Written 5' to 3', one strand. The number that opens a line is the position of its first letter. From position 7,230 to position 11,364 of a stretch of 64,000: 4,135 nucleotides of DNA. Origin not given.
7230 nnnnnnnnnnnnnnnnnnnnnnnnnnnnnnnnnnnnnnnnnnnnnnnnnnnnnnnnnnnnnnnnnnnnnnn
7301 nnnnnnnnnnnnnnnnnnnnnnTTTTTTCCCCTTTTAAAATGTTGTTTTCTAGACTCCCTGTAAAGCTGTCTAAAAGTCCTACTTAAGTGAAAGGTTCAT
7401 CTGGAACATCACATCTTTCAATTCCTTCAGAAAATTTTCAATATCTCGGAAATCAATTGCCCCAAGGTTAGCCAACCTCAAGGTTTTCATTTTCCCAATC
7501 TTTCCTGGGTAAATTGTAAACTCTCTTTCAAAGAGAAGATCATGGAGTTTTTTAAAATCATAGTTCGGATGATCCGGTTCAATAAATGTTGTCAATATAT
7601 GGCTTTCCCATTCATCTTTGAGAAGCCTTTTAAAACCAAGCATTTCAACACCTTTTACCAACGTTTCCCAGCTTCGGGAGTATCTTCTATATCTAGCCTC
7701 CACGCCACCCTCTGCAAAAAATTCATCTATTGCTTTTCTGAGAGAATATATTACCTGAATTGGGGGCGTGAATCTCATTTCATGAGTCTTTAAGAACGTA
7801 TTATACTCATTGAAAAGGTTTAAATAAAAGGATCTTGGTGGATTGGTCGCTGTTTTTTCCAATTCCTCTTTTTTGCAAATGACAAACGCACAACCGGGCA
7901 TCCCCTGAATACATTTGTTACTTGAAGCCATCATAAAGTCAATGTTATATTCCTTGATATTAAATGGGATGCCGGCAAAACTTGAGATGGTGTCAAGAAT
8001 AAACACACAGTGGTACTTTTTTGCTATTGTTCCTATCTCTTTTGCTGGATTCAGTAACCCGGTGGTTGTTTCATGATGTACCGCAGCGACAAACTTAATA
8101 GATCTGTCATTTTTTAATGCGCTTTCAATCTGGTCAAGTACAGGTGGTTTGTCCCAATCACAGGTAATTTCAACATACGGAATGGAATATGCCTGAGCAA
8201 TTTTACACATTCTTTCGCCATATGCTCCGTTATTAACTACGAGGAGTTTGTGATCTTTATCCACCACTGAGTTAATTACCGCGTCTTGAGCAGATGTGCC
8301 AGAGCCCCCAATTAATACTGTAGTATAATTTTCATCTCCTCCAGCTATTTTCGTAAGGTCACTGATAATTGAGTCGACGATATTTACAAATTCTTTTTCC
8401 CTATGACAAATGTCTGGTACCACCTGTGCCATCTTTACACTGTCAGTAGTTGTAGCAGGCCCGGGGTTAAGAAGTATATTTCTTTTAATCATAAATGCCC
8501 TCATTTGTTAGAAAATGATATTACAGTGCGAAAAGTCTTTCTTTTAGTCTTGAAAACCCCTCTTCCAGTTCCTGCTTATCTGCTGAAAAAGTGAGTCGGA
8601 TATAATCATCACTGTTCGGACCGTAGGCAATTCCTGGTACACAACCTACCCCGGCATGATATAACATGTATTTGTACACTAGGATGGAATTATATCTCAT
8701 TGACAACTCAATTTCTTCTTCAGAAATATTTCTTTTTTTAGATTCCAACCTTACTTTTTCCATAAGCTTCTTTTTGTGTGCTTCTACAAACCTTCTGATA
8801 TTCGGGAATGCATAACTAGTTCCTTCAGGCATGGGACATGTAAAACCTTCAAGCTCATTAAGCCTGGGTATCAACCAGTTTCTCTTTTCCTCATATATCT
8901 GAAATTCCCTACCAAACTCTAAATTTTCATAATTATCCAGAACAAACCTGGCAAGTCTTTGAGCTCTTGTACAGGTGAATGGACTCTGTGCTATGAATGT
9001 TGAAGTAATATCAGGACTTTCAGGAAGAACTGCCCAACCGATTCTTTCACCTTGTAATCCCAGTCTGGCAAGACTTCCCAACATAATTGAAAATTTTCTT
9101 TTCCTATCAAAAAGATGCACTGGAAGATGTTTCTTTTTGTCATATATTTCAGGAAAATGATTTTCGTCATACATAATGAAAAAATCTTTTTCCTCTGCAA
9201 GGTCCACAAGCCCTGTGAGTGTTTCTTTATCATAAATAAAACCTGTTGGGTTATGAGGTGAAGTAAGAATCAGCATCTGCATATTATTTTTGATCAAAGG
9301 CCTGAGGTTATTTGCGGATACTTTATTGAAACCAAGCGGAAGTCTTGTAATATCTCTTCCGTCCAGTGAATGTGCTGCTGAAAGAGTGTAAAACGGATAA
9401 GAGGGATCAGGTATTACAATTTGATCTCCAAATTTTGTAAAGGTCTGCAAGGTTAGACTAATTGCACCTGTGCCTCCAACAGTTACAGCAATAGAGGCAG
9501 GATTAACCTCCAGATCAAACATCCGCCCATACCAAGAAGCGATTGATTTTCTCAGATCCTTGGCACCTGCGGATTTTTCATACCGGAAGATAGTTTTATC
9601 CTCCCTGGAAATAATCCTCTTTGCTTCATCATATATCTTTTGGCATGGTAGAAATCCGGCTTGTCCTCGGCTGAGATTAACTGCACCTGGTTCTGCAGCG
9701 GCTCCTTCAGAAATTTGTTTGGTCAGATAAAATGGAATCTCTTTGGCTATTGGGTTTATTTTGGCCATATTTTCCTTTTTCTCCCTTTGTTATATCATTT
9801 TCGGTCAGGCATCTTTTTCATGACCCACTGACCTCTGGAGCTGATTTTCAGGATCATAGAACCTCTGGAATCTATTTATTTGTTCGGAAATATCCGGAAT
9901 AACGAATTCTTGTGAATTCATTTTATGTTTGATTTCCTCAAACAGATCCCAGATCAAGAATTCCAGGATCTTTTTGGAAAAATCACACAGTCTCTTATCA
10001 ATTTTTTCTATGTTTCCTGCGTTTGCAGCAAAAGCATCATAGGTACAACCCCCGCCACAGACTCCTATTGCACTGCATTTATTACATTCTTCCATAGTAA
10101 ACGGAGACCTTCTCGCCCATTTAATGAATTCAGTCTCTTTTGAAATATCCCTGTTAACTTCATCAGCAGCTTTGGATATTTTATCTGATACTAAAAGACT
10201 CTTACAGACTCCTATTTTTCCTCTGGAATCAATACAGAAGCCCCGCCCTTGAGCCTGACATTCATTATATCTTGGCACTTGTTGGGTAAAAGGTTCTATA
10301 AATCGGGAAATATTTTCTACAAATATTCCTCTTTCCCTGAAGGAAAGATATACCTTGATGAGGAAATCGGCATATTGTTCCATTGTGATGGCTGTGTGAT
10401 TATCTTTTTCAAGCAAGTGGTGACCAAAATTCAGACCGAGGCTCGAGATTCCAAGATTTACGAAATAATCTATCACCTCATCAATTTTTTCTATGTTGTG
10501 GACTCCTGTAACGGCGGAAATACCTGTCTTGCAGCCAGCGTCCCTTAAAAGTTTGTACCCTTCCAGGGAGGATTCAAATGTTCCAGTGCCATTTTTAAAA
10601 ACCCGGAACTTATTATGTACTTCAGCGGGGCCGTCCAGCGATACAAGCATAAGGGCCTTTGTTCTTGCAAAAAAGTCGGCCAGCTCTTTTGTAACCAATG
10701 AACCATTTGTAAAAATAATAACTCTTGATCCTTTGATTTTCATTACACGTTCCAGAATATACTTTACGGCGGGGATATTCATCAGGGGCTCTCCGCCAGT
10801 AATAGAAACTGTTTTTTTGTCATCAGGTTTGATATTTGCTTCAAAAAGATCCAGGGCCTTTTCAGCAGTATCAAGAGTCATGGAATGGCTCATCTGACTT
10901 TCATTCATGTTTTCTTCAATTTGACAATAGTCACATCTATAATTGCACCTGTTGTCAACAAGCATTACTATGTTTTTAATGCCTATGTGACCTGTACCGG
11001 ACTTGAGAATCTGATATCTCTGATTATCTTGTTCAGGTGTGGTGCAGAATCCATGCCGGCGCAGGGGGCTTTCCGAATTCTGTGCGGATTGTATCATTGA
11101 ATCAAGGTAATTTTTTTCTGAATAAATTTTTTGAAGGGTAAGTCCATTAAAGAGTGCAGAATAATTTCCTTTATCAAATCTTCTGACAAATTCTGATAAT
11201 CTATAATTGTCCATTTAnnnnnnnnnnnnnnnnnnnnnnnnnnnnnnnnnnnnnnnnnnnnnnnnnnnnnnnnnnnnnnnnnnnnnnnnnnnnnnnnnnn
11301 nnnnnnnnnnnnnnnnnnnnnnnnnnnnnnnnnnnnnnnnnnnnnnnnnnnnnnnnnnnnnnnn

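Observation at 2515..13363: Transketolase + transaldolase + two aminotransferases + three tandem SPASM radical-SAM enzymes + a B12-radical-SAM in one operon: candidate undescribed carbohydrate/aminopolyol pathway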

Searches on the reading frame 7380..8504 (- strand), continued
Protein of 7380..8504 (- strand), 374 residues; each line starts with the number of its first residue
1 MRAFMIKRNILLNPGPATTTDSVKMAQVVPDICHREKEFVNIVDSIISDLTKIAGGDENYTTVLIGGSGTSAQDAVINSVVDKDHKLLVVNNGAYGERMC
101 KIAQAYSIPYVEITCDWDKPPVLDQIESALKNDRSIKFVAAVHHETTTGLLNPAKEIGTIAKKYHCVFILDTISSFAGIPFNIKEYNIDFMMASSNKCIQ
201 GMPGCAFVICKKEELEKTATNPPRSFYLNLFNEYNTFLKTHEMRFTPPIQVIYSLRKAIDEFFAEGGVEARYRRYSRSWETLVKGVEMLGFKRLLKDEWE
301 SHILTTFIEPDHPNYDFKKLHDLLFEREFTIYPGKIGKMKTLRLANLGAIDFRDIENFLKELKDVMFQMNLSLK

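Call 83: search_protein_families(library=ncbifam, proteins=[L124:10001-11065:+, L112:834-1937:+, L118:1267-2355:+, L098:10001-11056:+, L114:10001-11095:+, L095:61-1173:+, L110:4776-6080:+, L116:5421-6860:+, L103:6058-7398:-], max_evalue=1e-60)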
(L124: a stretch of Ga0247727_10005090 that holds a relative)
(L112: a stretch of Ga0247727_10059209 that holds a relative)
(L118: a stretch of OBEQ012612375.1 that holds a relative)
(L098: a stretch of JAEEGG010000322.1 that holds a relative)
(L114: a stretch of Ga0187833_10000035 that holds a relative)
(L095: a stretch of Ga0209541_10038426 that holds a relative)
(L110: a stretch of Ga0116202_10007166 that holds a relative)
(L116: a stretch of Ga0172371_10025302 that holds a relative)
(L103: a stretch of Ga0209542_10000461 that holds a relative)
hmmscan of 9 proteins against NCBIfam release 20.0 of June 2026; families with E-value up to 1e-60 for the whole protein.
L124:10001-11065:+ (355 aa): 3 families
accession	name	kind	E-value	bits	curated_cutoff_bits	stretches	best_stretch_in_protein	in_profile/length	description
TIGR03301.1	PhnW-AepZ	equivalog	2.4e-105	352.8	360.8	1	4-354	1-354/355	2-aminoethylphosphonate aminotransferase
TIGR02326.1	transamin_PhnW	equivalog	3.4e-79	266.6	400.8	1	2-353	3-358/363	2-aminoethylphosphonate--pyruvate transaminase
NF010006.0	PRK13479.1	equivalog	2.2e-78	264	296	1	3-353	6-359/369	2-aminoethylphosphonate--pyruvate transaminase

L112:834-1937:+ (367 aa): 3 families
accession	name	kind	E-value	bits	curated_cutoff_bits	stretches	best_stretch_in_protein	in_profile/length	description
TIGR03301.1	PhnW-AepZ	equivalog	5.2e-104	348.4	360.8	1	12-363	1-353/355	2-aminoethylphosphonate aminotransferase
NF010006.0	PRK13479.1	equivalog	1e-78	265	296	1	10-360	5-356/369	2-aminoethylphosphonate--pyruvate transaminase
TIGR02326.1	transamin_PhnW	equivalog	2.9e-78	263.5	400.8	1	9-362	2-357/363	2-aminoethylphosphonate--pyruvate transaminase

L118:1267-2355:+ (362 aa): 3 families
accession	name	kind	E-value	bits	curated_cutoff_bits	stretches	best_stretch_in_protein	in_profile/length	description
TIGR03301.1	PhnW-AepZ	equivalog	2.2e-97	326.7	360.8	1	7-357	1-354/355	2-aminoethylphosphonate aminotransferase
NF010006.0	PRK13479.1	equivalog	8.4e-77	258.8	296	1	2-359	2-362/369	2-aminoethylphosphonate--pyruvate transaminase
TIGR02326.1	transamin_PhnW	equivalog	1.2e-73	248.4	400.8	1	4-358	2-360/363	2-aminoethylphosphonate--pyruvate transaminase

L098:10001-11056:+ (352 aa): 3 families
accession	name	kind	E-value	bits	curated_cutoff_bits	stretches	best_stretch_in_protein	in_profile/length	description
TIGR03301.1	PhnW-AepZ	equivalog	1.4e-111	373.3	360.8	1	5-352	1-348/355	2-aminoethylphosphonate aminotransferase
NF010006.0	PRK13479.1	equivalog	4.1e-94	315.7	296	1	4-351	6-353/369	2-aminoethylphosphonate--pyruvate transaminase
TIGR02326.1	transamin_PhnW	equivalog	6.8e-93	311.6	400.8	1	4-352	4-353/363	2-aminoethylphosphonate--pyruvate transaminase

L114:10001-11095:+ (365 aa): 3 families
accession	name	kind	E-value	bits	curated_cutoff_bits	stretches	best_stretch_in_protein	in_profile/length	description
TIGR03301.1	PhnW-AepZ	equivalog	1e-110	370.5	360.8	1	11-359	2-354/355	2-aminoethylphosphonate aminotransferase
NF010006.0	PRK13479.1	equivalog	1.3e-77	261.5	296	1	9-362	6-363/369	2-aminoethylphosphonate--pyruvate transaminase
TIGR02326.1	transamin_PhnW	equivalog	3.4e-75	253.4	400.8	1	11-359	6-359/363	2-aminoethylphosphonate--pyruvate transaminase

L095:61-1173:+ (370 aa): 3 families
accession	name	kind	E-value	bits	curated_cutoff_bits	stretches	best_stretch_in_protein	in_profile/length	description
TIGR03301.1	PhnW-AepZ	equivalog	2.2e-130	435.2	360.8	1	6-361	1-354/355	2-aminoethylphosphonate aminotransferase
NF010006.0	PRK13479.1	equivalog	3.8e-116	388.2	296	1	3-368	4-367/369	2-aminoethylphosphonate--pyruvate transaminase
TIGR02326.1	transamin_PhnW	equivalog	6.3e-111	371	400.8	1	4-361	3-359/363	2-aminoethylphosphonate--pyruvate transaminase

L110:4776-6080:+ (435 aa): 1 family
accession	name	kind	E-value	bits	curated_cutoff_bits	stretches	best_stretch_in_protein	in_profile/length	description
NF038361.1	rSAM_Sden_1168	equivalog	2.8e-105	353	575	1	8-409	61-475/560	Sden_1168 family B12-binding radical SAM P-methyltransferase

L116:5421-6860:+ (480 aa): 1 family
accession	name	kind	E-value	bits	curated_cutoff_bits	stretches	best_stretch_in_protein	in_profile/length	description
NF038361.1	rSAM_Sden_1168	equivalog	1.1e-101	341.1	575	1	4-410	61-480/560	Sden_1168 family B12-binding radical SAM P-methyltransferase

L103:6058-7398:- (447 aa): 0 families

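Call 86: search_protein_families(library=pfam, proteins=[L103:1723-3180:+, L103:3193-4971:+, L103:5037-5810:+, L103:5815-7422:-, L103:7456-8211:-, L103:8305-9975:+, L103:9923-11854:+, L103:11856-12593:+, L103:13886-14953:+, L103:14972-16903:+], max_evalue=0.00001)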
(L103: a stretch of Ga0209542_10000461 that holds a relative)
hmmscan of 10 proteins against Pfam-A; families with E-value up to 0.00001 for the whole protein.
L103:1723-3180:+ (485 aa): 0 families

L103:3193-4971:+ (592 aa): 1 family
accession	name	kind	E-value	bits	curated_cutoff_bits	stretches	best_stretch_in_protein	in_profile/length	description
PF13231.12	PMT_2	-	4.4e-17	63.2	26.1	1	73-227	7-160/160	Dolichyl-phosphate-mannose-protein mannosyltransferase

L103:5037-5810:+ (257 aa): 2 families
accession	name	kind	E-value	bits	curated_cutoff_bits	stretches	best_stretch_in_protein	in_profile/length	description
PF00535.33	Glycos_transf_2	-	2e-32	112.9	23.3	1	30-196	1-167/168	Glycosyl transferase family 2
PF10111.15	Glyco_tranf_2_2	-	5.7e-06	26.5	27.3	1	30-130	1-102/276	Glycosyltransferase like family 2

L103:5815-7422:- (535 aa): 2 families
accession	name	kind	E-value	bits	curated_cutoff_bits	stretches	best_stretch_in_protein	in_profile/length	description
PF04055.27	Radical_SAM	-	1.1e-17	65.2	29.5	1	259-433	3-165/166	Radical SAM superfamily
PF02310.24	B12-binding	-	1.8e-12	47.6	32.1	1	32-140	13-99/121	B12 binding domain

L103:7456-8211:- (251 aa): 0 families

L103:8305-9975:+ (556 aa): 2 families
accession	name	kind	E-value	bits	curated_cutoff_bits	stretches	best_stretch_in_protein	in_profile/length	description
PF13714.12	PEP_mutase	-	4.7e-52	177.4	31.5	1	13-258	1-239/240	Phosphoenolpyruvate phosphomutase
PF12804.13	NTP_transf_3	-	5.1e-08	33.7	27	1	325-417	17-116/160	MobA-like NTP transferase domain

L103:9923-11854:+ (643 aa): 4 families
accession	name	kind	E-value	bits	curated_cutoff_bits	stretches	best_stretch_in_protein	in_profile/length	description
PF00266.25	Aminotran_5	-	3.2e-21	76.1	21.5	1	50-345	32-336/371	Aminotransferase class-V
PF00483.29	NTP_transferase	-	1.3e-12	48.2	21.2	1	396-533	2-146/245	Nucleotidyl transferase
PF12804.13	NTP_transf_3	-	3.2e-11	44.1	27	1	396-531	1-130/160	MobA-like NTP transferase domain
PF01128.25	IspD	-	3.2e-06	27.5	27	1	395-454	2-59/221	2-C-methyl-D-erythritol 4-phosphate cytidylyltransferase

L103:11856-12593:+ (245 aa): 2 families
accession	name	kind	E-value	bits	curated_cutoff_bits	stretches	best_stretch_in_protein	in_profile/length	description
PF00483.29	NTP_transferase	-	5.9e-15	56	21.2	1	2-134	1-144/245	Nucleotidyl transferase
PF12804.13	NTP_transf_3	-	2.6e-13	50.9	27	1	3-135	1-131/160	MobA-like NTP transferase domain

L103:13886-14953:+ (355 aa): 2 families
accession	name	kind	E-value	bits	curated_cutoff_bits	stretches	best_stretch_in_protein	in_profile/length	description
PF12715.13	Abhydrolase_7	-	2.6e-10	40.6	21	1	47-293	34-313/388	Abhydrolase family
PF05448.18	AXE1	-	1.1e-08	34.7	21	1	108-276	51-235/321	Acetyl xylan esterase (AXE1)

L103:14972-16903:+ (643 aa): 3 families
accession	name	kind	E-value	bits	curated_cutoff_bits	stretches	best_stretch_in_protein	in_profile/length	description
PF00733.27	Asn_synthase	-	1.8e-78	265.1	21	1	245-640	1-354/354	Asparagine synthase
PF13537.11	GATase_7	-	2.2e-45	154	25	1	53-172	1-122/123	Glutamine amidotransferase domain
PF13522.11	GATase_6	-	4.5e-43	146.8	27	1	38-167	1-130/130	Glutamine amidotransferase domain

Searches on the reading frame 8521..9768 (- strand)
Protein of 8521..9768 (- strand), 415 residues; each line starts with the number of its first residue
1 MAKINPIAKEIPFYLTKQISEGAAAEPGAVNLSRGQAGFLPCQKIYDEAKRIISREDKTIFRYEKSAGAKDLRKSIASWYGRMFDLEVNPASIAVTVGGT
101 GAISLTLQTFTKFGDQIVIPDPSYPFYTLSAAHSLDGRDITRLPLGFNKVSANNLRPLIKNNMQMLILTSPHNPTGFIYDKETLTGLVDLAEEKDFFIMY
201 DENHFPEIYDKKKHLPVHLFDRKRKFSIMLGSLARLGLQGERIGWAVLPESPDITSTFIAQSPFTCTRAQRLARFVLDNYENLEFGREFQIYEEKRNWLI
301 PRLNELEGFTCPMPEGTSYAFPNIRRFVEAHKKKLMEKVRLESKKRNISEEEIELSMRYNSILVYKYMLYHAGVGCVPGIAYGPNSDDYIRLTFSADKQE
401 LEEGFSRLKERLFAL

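Call 3: search_protein_families(library=pfam, proteins=[window:8521-9768:-])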
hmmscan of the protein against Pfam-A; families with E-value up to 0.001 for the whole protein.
window:8521-9768:- (415 aa): 2 families
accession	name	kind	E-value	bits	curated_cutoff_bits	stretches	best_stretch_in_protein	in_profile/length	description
PF00155.27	Aminotran_1_2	-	1.5e-35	123.5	19.7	1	30-407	4-360/361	Aminotransferase class I and II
PF01053.26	Cys_Met_Meta_PP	-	0.00066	18.8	27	0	85-201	63-173/381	Cys/Met metabolism PLP-dependent enzyme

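Call 4: search_protein_families(library=ncbifam, proteins=[window:8521-9768:-])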
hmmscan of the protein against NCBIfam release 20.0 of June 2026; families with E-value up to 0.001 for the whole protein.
window:8521-9768:- (415 aa): 65 families (the best 25 are shown)
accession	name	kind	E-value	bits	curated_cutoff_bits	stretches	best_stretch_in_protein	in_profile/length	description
NF041364.1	GntC_guanitoxin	equivalog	1.4e-49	168.9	415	2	30-330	1-304/356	guanitoxin biosynthesis PLP-dependent (S)-gamma-hydroxy-L-arginine cyclodehydratase GntC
NF004975.0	PRK06348.1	equivalog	8.6e-39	133.6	549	2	26-327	28-328/384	pyridoxal phosphate-dependent aminotransferase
NF005817.0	PRK07683.1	equivalog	2.1e-38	132.1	575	1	3-330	4-329/387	aminotransferase A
NF005601.0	PRK07337.1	equivalog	2.4e-37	129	496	2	16-332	24-337/394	pyridoxal phosphate-dependent aminotransferase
NF004770.0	PRK06108.1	subfamily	5.3e-37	127.6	422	2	30-330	39-341/396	pyridoxal phosphate-dependent aminotransferase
NF006229.0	PRK08361.1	equivalog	7.5e-37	127.2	624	2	29-330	35-335/391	aspartate aminotransferase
NF005744.0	PRK07568.1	subfamily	3.1e-36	125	389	1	51-321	50-323/398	pyridoxal phosphate-dependent aminotransferase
NF005305.0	PRK06836.1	equivalog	1.5e-33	116.6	376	1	40-324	47-338/396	pyridoxal phosphate-dependent aminotransferase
TIGR01265.1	tyr_nico_aTase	subfamily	1.6e-33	116.2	292.45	1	57-325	63-340/403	tyrosine/nicotianamine family aminotransferase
NF041091.1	asp_aminotase_Arch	equivalog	3.1e-33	115.1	550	1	5-339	5-337/376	aspartate aminotransferase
NF005816.0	PRK07682.1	equivalog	7.6e-33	113.7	620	1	23-340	25-340/390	aminotransferase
NF006230.0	PRK08363.1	equivalog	2.4e-32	112.2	534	1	37-339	43-348/398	alanine aminotransferase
NF006756.0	PRK09276.1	subfamily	6e-32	111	507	2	13-326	13-331/387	LL-diaminopimelate aminotransferase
NF005588.0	PRK07309.1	equivalog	1.1e-31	110.1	576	2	4-336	7-339/391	pyridoxal phosphate-dependent aminotransferase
TIGR03540.1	DapC_direct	equivalog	7.7e-31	107.4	593.25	2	11-324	9-327/383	LL-diaminopimelate aminotransferase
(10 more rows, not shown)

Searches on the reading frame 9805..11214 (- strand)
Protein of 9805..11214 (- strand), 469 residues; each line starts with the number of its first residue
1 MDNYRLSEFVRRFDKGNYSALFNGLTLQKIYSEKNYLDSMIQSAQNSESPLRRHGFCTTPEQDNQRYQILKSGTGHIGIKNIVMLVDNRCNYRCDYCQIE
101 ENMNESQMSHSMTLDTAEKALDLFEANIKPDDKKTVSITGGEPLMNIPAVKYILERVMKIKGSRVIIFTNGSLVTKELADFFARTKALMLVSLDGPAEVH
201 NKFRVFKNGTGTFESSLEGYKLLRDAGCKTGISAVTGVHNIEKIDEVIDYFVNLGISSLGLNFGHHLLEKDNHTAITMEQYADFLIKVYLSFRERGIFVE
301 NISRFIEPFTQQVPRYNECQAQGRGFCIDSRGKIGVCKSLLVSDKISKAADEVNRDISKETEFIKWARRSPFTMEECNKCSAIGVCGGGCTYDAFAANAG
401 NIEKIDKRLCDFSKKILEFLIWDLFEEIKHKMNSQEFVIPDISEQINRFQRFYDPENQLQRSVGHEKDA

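Call 3: search_protein_families(library=pfam, proteins=[window:9805-11214:-])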
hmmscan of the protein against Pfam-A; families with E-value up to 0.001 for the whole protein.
window:9805-11214:- (469 aa): 2 families
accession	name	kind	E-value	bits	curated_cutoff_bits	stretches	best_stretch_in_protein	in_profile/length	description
PF04055.27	Radical_SAM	-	1e-22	81.5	29.5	1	88-250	5-165/166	Radical SAM superfamily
PF13353.11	Fer4_12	-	7.2e-10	39.7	22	1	85-198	10-118/137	4Fe-4S single cluster domain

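Call 4: search_protein_families(library=ncbifam, proteins=[window:9805-11214:-])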
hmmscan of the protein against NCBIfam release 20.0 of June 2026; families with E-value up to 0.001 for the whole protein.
window:9805-11214:- (469 aa): 80 families (the best 25 are shown)
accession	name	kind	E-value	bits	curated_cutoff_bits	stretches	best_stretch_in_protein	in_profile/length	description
TIGR04136.1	rSAM_FibroRumin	equivalog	5.9e-49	167.1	400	1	51-426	62-455/458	FibroRumin system radical SAM peptide maturase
NF047865.1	rSAM_PapB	equivalog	4.2e-41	141.2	340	1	79-398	2-324/330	PapB family radical SAM/SPASM ranthipeptide maturase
TIGR03906.1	quino_hemo_SAM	equivalog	1.4e-32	113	453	1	76-428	90-450/467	quinohemoprotein amine dehydrogenase maturation protein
TIGR03978.1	rSAM_paired_1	equivalog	1.1e-31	110.2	370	1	35-284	33-293/466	His-Xaa-Ser system radical SAM maturase HxsB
TIGR04064.1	rSAM_nif11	equivalog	5.6e-31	107.7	518.7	1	39-421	41-430/459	nif11-like peptide radical SAM maturase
TIGR03942.1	sulfatase_rSAM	equivalog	1e-30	107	349.45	1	87-415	8-348/363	anaerobic sulfatase maturase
NF041298.1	rSAM_mat_DynA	equivalog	3.7e-30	105.1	450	1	89-419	10-348/356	dynobactin maturation radical SAM/SPASM protein DynA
NF038107.1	rSAM_NF038107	equivalog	2.1e-29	102.6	600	1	83-398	88-408/444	Cys-every-fifth radical SAM/SPASM peptide maturase CefB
TIGR04068.1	rSAM_ocin_clost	equivalog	3.1e-29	102.2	500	1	51-222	53-231/462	Cys-rich peptide radical SAM maturase CcpM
NF035951.1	rSAM_RumMC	equivalog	7.1e-29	100.8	720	1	79-251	111-293/510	RumMC family radical SAM sactipeptide maturase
NF041707.1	rSAM_YhhB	equivalog_domain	3.4e-28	98.6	445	1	81-289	3-222/369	cyclophane-forming radical SAM/SPASM peptide maturase YhhB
TIGR04334.1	rSAM_Clo7bot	equivalog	1.2e-25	90.1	600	1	88-397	98-412/440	radical SAM/SPASM domain Clo7bot peptide maturase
TIGR03974.1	rSAM_six_Cys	equivalog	2e-25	89.6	425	1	75-420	92-445/451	thioether cross-link-forming SCIFF peptide maturase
TIGR04083.1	rSAM_pep_methan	hypoth_equivalog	1.1e-24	87.1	300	1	88-437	8-348/376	TIGR04083 family peptide-modifying radical SAM enzyme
TIGR04463.1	rSAM_vs_C_rich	equivalog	3.2e-24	85.5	525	1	85-395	87-399/438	TIGR04463 family radical SAM/SPASM RiPP maturase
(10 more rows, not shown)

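Call 23: search_solved_structures(query=window:9805-11214:-, max_evalue=0.001)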
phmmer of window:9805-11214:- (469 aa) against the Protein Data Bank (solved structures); distinct sequences matched with E-value up to 0.001: 12.
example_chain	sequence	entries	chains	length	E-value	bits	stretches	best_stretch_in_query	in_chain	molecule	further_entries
8vpo_A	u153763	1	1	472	1.6e-21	80.2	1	62-421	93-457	Radical SAM core domain-containing protein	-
5wgg_A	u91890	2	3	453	1.4e-19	73.8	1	77-426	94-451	Radical SAM domain protein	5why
4k37_A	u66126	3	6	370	9.5e-12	48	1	86-391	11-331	Anaerobic sulfatase-maturating enzyme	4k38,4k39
4k36_A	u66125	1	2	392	1.3e-11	47.6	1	86-392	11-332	Anaerobic sulfatase-maturating enzyme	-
9gm3_A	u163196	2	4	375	5.1e-08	35.7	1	84-225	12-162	ChlB radical SAM domain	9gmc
7vob_C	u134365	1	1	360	7.2e-07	31.9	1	136-256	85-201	Cytosylglucuronate decarboxylase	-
7voc_C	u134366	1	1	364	7.3e-07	31.9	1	136-256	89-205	Cytosylglucuronate decarboxylase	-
2fb2_A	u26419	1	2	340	2.3e-06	30.2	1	79-251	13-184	Molybdenum cofactor biosynthesis protein A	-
1tv7_A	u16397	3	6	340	6e-06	28.9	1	79-251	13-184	Molybdenum cofactor biosynthesis protein A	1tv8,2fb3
8ai3_A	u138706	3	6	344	0.00098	21.6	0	75-194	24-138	Putative peptide biosynthesis protein YydG | Radical SAM core domain-containing protein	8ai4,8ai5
8ai6_A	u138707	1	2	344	0.00098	21.6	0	75-194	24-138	Putative peptide biosynthesis protein YydG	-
8ai1_A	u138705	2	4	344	0.00098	21.6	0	75-194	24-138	Putative peptide biosynthesis protein YydG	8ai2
